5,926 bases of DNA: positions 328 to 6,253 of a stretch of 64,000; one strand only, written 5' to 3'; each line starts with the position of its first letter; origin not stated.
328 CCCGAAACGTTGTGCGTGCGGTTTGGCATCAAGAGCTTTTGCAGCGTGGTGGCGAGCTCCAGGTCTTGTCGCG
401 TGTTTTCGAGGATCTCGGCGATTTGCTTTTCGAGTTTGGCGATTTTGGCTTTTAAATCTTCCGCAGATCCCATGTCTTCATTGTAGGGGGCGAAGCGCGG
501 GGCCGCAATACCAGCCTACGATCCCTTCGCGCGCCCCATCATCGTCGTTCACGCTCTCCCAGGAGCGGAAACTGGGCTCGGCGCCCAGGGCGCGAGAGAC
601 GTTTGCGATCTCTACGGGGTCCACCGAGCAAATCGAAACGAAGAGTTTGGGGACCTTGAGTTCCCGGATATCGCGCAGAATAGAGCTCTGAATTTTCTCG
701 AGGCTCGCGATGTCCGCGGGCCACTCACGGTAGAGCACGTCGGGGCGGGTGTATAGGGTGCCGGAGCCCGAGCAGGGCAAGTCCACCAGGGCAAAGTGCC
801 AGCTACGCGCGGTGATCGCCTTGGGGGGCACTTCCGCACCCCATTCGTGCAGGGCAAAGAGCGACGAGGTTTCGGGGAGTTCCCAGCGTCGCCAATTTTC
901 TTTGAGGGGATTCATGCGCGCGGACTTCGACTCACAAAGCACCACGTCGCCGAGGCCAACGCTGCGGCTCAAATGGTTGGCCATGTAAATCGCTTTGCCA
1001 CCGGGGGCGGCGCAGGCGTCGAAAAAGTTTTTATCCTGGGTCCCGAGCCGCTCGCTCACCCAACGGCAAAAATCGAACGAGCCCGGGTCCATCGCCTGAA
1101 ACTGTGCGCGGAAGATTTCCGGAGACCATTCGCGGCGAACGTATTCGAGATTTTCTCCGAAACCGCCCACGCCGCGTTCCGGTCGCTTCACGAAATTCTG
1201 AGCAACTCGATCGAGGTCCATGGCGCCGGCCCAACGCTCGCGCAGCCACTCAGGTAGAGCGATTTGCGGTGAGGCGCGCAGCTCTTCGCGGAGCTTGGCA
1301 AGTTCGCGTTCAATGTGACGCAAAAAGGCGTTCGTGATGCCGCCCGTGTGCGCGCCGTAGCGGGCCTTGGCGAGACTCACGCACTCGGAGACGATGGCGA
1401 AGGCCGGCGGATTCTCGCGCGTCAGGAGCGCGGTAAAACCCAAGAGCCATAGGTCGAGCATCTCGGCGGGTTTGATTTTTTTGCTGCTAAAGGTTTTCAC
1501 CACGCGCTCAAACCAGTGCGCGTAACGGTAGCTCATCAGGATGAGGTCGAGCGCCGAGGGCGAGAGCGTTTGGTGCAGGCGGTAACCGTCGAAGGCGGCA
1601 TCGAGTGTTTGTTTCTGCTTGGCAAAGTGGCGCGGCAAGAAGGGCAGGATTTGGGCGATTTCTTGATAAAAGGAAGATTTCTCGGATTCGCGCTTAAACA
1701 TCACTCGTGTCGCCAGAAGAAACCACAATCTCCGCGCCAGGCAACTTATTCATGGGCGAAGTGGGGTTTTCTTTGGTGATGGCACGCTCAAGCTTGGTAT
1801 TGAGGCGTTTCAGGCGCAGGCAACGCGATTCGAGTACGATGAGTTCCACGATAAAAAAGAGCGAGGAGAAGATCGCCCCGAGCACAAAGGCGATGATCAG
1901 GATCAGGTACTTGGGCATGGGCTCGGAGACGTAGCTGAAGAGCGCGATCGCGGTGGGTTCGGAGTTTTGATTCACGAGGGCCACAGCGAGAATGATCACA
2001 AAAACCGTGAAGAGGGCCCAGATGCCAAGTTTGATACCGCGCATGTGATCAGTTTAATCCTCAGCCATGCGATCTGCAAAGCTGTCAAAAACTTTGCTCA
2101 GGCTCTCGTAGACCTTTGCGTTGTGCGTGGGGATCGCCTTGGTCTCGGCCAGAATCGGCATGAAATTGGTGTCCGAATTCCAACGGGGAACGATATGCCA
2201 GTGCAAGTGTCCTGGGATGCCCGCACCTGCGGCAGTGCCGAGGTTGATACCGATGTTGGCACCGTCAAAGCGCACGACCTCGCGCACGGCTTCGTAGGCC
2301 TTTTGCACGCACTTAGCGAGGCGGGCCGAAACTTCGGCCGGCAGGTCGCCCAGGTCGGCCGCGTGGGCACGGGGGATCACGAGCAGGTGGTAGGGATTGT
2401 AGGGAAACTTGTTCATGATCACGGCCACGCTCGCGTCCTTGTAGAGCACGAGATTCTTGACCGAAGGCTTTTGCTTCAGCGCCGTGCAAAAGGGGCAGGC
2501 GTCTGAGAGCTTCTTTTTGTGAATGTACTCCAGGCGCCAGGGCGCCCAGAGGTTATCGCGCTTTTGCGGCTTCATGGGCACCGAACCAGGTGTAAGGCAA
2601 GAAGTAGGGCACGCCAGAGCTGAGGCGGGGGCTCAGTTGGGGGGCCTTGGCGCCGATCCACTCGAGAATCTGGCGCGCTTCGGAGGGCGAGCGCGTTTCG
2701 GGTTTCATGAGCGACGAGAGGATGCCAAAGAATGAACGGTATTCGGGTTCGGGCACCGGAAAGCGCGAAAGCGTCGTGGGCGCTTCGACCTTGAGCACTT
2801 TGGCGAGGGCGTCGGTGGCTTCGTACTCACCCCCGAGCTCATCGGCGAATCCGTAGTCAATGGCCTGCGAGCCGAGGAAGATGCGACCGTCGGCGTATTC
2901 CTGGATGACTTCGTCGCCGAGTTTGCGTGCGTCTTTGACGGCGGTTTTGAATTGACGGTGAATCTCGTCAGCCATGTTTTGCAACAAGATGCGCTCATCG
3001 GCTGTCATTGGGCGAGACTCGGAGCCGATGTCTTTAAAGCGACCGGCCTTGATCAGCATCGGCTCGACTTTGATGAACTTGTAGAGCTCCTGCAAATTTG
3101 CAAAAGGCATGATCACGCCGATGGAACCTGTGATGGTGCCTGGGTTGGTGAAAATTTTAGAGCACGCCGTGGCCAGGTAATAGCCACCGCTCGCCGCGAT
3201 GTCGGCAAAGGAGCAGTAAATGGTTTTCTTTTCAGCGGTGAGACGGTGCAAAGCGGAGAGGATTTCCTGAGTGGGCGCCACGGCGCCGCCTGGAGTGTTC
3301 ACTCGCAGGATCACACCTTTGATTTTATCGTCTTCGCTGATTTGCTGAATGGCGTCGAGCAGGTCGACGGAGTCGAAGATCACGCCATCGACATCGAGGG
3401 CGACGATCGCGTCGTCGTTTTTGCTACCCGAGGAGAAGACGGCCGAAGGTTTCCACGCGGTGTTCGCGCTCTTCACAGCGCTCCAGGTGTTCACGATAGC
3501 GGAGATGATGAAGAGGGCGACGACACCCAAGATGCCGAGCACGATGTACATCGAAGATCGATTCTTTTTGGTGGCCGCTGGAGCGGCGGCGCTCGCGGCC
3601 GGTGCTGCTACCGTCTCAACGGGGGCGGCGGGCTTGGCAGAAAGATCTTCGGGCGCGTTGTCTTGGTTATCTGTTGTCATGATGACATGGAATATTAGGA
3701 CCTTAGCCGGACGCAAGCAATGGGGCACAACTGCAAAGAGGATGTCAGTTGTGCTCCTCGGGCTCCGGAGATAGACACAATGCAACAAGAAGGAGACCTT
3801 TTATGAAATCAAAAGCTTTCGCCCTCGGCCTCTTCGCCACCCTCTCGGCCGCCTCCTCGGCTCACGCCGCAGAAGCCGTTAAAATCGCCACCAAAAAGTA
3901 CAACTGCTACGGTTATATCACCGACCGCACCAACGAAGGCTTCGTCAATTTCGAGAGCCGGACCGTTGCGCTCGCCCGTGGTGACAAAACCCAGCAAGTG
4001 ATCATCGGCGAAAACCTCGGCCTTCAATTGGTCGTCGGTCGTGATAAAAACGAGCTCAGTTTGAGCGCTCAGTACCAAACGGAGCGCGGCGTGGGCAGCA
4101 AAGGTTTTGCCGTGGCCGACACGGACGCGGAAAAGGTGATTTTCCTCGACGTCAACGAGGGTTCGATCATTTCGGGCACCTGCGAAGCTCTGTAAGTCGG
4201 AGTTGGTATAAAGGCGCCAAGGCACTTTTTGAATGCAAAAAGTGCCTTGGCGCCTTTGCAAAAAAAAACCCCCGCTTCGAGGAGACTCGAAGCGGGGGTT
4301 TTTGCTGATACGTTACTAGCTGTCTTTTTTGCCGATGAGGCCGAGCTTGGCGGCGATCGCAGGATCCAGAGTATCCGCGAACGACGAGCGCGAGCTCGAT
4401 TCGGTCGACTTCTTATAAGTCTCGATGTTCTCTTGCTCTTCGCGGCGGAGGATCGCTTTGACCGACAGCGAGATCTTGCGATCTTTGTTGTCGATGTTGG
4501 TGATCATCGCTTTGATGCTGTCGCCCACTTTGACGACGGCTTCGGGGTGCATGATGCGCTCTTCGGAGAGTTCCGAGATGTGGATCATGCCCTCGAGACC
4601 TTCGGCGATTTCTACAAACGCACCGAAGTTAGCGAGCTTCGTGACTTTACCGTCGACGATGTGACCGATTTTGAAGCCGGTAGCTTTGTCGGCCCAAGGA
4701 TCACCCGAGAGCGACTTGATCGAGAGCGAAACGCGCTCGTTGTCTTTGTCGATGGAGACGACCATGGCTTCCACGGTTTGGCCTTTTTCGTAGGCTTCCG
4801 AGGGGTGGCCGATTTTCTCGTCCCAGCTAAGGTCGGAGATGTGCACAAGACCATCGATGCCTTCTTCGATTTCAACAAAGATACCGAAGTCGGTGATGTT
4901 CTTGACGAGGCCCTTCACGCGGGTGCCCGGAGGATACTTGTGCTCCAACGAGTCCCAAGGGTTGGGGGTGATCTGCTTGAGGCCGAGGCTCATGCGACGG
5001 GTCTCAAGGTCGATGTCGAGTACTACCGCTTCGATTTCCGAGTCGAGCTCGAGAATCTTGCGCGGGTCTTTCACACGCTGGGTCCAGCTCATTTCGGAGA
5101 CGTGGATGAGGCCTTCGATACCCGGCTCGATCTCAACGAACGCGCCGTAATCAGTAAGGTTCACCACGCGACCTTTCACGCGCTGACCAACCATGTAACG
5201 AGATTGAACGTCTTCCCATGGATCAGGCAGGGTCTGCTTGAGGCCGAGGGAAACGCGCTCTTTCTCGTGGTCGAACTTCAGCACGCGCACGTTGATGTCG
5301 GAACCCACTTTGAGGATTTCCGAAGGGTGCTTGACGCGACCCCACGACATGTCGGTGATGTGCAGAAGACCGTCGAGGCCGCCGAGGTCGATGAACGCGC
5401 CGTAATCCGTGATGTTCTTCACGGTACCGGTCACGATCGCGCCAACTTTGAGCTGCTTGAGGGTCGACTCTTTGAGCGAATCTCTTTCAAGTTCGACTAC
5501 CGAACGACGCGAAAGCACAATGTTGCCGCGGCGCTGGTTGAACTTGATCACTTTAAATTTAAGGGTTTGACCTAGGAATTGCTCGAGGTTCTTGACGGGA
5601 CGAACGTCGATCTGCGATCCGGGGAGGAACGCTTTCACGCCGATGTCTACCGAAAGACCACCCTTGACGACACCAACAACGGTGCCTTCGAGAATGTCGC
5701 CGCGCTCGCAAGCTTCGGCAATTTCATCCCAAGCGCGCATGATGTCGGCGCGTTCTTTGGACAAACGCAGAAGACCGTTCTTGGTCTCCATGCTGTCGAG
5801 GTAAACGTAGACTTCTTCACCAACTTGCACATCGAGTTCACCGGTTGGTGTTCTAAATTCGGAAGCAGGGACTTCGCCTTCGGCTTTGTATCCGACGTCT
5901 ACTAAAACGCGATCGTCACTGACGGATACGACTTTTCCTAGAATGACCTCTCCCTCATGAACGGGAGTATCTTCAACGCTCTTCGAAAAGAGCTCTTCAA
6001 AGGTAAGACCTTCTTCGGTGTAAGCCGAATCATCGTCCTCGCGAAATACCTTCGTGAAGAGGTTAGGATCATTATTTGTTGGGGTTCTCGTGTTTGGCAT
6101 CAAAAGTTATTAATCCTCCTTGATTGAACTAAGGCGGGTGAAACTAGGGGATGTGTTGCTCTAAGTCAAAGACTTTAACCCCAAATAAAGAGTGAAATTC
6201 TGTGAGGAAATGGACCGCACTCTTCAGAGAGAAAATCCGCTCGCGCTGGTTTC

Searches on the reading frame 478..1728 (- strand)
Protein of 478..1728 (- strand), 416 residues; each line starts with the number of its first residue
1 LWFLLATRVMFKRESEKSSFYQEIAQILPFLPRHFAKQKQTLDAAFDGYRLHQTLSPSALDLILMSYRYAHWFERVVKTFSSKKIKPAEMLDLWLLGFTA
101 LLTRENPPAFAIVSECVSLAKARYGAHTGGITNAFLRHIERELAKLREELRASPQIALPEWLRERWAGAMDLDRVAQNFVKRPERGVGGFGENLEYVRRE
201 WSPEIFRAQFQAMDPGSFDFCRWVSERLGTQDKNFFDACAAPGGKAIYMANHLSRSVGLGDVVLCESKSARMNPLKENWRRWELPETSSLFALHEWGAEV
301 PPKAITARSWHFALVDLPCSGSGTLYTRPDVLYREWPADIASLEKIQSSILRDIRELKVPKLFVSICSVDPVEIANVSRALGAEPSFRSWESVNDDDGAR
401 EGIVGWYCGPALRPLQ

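Call 53: search_protein_families(library=pfam, proteins=[window:478-1728:-])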
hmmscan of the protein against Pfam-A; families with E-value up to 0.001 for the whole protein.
window:478-1728:- (416 aa): 2 families
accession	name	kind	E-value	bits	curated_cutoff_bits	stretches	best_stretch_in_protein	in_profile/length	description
PF01189.24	Methyltr_RsmB-F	-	3.4e-17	63.2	27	1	232-390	9-163/199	16S rRNA methyltransferase RsmB/F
PF01029.23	NusB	-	0.00022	22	23.1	1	76-141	65-133/133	NusB family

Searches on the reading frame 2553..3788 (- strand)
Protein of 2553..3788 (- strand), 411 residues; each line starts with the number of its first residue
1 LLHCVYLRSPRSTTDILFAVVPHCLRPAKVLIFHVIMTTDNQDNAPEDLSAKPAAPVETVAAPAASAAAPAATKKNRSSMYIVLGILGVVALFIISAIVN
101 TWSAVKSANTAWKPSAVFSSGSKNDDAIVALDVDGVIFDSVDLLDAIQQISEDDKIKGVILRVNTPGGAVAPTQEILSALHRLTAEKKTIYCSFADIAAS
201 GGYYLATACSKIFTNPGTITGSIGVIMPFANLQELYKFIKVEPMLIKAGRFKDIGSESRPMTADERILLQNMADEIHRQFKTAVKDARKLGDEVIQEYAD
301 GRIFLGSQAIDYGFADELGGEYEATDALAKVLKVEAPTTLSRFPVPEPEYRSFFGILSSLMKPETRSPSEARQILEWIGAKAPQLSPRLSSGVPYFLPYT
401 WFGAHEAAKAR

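Call 53: search_protein_families(library=pfam, proteins=[window:2553-3788:-])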
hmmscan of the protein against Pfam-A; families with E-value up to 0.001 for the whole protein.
window:2553-3788:- (411 aa): 3 families
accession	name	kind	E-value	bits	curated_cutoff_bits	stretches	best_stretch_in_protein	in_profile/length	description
PF01343.23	Peptidase_S49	-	2.4e-41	141.7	24.9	1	185-334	4-153/154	Peptidase family S49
PF25145.1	NfeD1b_N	-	8.8e-07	29.1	40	1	149-226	24-98/189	NfeD1b, N-terminal domain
PF01972.22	SDH_protease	-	5.3e-05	22.8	31.3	1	137-223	75-155/286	ClpP-like SDH-type serine proteinase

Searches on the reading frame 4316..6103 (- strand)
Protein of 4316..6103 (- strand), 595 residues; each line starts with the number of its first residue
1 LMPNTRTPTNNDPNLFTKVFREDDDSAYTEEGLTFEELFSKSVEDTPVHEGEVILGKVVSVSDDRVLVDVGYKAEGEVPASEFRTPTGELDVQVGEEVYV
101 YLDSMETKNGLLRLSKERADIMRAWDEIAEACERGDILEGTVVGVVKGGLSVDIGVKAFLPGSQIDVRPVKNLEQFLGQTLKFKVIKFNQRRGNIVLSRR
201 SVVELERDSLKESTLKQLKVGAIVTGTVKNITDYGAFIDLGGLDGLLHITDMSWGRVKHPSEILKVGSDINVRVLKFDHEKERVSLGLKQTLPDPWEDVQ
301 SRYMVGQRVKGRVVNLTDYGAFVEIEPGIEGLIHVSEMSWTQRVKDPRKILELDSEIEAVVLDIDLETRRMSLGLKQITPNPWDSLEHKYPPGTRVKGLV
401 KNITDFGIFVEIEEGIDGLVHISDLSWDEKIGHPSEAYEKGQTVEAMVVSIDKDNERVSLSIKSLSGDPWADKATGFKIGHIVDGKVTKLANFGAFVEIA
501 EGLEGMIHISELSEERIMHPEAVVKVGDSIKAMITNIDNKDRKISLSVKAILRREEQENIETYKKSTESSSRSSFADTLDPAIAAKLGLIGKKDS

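Call 53: search_protein_families(library=pfam, proteins=[window:4316-6103:-])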
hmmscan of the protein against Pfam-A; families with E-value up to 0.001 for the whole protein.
window:4316-6103:- (595 aa): 6 families
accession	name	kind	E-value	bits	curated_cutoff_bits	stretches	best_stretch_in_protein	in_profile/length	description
PF00575.29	S1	-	5.2e-106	347.6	22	6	390-463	2-74/74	S1 RNA binding domain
PF23459.1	S1_RRP5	-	6.7e-35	119.9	27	4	392-461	3-71/72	RRP5 S1 domain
PF21710.3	Spt6_S1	-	6.2e-21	74.9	27.5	2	400-463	24-87/91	Spt6, S1/OB domain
PF13509.12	S1_2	-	2.8e-09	37.4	21.8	0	393-432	2-41/61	S1 domain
PF17092.11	PCB_OB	-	2.3e-07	32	27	0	207-276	18-99/111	Penicillin-binding protein OB-like domain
PF24685.1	OB_RRP5_4th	-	2.8e-06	27.7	31.5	0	492-537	23-71/92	RRP5 OB-fold domain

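Call 54: find_homologous_proteins(query=window:4316-6103:-, max_evalue=1e-100)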
Query window:4316-6103:- (595 aa): 8000 proteins with E <= 1e-100 among 8000 candidates; the best 120 are listed.
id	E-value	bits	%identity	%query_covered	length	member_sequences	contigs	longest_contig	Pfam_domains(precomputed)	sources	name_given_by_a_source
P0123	0.0e+0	1233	94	100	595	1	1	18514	PF17092.12,PF00575.30,PF23459.2,PF13509.13,PF24685.2,PF21710.4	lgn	-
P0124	0.0e+0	1212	92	100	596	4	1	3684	PF17092.12,PF00575.30,PF23459.2,PF13509.13,PF24685.2,PF21710.4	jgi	jgi:small subunit ribosomal protein S1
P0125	0.0e+0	1208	91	100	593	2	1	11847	PF17092.12,PF00575.30,PF23459.2,PF13509.13,PF24685.2,PF21710.4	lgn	-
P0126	0.0e+0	1114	83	99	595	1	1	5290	PF17092.12,PF00575.30,PF23459.2,PF13509.13,PF24685.2,PF21710.4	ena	-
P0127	1.7e-294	996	73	99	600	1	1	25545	PF17092.12,PF00575.30,PF23459.2,PF13509.13,PF24685.2,PF21710.4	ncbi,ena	-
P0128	1.6e-290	983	72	99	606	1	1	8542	PF17092.12,PF00575.30,PF23459.2,PF13509.13,PF24685.2,PF21710.4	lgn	-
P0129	8.1e-290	980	73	98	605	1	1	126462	PF17092.12,PF00575.30,PF23459.2,PF13509.13,PF24685.2,PF21710.4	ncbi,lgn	-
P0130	3.3e-289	978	72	99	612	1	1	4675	PF17092.12,PF00575.30,PF23459.2,PF13509.13,PF24685.2,PF21710.4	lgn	-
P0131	9.0e-289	977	71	100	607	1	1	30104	PF17092.12,PF00575.30,PF23459.2,PF13509.13,PF21710.4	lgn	-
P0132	2.5e-288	975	74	97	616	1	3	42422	PF17092.12,PF00575.30,PF23459.2,PF13509.13,PF21710.4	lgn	-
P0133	4.8e-288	974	74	97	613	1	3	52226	PF17092.12,PF00575.30,PF23459.2,PF13509.13,PF24685.2,PF21710.4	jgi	jgi:small subunit ribosomal protein S1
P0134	5.0e-288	974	71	100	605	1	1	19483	PF17092.12,PF00575.30,PF23459.2,PF13509.13,PF24685.2,PF21710.4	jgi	jgi:small subunit ribosomal protein S1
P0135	2.0e-286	969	72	99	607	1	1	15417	PF17092.12,PF00575.30,PF23459.2,PF13509.13,PF24685.2,PF21710.4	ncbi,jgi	jgi:small subunit ribosomal protein S1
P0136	2.2e-286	969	72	99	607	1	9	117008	PF17092.12,PF00575.30,PF23459.2,PF13509.13,PF24685.2,PF21710.4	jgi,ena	-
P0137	2.7e-286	969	73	98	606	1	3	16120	PF17092.12,PF00575.30,PF23459.2,PF13509.13,PF21710.4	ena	-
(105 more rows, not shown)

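Call 72: find_encoding_contigs(protein=P0123, flank=10000, max_places=2)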
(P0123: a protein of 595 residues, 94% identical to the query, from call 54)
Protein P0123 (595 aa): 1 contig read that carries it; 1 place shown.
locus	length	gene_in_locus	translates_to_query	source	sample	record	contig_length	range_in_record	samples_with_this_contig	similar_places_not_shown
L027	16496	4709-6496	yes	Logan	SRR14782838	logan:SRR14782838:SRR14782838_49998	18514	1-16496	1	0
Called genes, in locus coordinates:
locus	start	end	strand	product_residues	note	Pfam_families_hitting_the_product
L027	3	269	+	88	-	?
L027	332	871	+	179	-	-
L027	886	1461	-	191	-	-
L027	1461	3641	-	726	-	PF08239:SH3_3 (faint), PF00018:SH3_1 (faint), PF07653:SH3_2 (faint)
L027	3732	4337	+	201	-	PF00072:Response_reg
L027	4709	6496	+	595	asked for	PF17092:PCB_OB (faint), PF00575:S1, PF13509:S1_2 (faint), PF00575:S1, PF00575:S1, PF23459:S1_RRP5, PF00575:S1, PF23459:S1_RRP5 (weak), +2 more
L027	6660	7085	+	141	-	-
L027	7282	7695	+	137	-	-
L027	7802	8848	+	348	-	PF25145:NfeD1b_N (weak), PF01343:Peptidase_S49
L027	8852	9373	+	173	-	PF11969:DcpS_C, PF01230:HIT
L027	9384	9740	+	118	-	PF06305:LapA_dom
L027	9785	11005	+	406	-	PF01189:Methyltr_RsmB-F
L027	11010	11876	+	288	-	-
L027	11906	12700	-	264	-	-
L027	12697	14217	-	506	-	PF01225:Mur_ligase, PF08245:Mur_ligase_M, PF02875:Mur_ligase_C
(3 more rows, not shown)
